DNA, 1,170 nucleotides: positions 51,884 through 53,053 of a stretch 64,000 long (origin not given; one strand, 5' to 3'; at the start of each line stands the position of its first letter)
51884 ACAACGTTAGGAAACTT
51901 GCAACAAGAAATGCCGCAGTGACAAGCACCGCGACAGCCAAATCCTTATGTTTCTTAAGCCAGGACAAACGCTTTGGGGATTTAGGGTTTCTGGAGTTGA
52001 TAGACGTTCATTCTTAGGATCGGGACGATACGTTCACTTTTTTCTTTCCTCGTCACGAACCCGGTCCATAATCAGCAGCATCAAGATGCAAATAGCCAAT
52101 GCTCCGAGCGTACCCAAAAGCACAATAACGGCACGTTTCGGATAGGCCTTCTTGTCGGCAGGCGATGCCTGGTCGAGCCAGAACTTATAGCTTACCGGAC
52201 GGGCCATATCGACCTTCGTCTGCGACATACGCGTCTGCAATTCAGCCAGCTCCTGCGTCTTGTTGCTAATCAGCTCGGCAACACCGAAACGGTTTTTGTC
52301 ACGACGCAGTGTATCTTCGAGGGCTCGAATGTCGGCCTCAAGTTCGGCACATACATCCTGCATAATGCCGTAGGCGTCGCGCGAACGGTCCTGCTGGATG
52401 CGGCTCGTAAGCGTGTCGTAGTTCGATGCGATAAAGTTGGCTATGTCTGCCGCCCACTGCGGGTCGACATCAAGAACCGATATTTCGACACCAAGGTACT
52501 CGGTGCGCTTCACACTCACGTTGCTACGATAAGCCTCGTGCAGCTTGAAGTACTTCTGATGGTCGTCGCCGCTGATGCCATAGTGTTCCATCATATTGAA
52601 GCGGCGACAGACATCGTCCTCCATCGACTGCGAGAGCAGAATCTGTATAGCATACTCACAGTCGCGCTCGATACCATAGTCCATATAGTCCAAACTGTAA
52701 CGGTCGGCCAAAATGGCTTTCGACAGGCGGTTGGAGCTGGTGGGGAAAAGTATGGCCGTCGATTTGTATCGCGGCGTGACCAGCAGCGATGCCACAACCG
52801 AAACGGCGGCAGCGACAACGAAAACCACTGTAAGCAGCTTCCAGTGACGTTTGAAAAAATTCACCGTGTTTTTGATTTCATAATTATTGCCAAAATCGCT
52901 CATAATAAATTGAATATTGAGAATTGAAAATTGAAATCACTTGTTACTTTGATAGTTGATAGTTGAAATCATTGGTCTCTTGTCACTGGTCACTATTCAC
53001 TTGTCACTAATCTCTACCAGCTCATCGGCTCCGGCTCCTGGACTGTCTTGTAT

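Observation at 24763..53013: Family overview: degenerate 7-nt (and 8-nt) tandem-repeat arrays that start at stop codons and build intergenic hairpins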

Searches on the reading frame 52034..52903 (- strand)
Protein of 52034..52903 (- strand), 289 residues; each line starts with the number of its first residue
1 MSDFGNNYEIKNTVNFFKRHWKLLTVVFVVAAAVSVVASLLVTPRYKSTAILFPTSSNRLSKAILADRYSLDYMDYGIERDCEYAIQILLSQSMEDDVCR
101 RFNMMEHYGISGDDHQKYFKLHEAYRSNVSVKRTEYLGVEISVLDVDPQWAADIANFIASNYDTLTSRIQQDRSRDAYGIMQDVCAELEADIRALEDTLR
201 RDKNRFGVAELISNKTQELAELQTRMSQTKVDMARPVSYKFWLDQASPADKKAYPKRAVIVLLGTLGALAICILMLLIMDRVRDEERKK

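Call 83: search_protein_families(library=pfam, proteins=[window:52034-52903:-], max_evalue=0.001)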
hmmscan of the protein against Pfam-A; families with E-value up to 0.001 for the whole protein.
window:52034-52903:- (289 aa): 1 family
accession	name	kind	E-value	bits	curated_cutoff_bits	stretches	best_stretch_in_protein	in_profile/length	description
PF02706.20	Wzz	-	1e-06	29.4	25.5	1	12-98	7-87/91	Chain length determinant protein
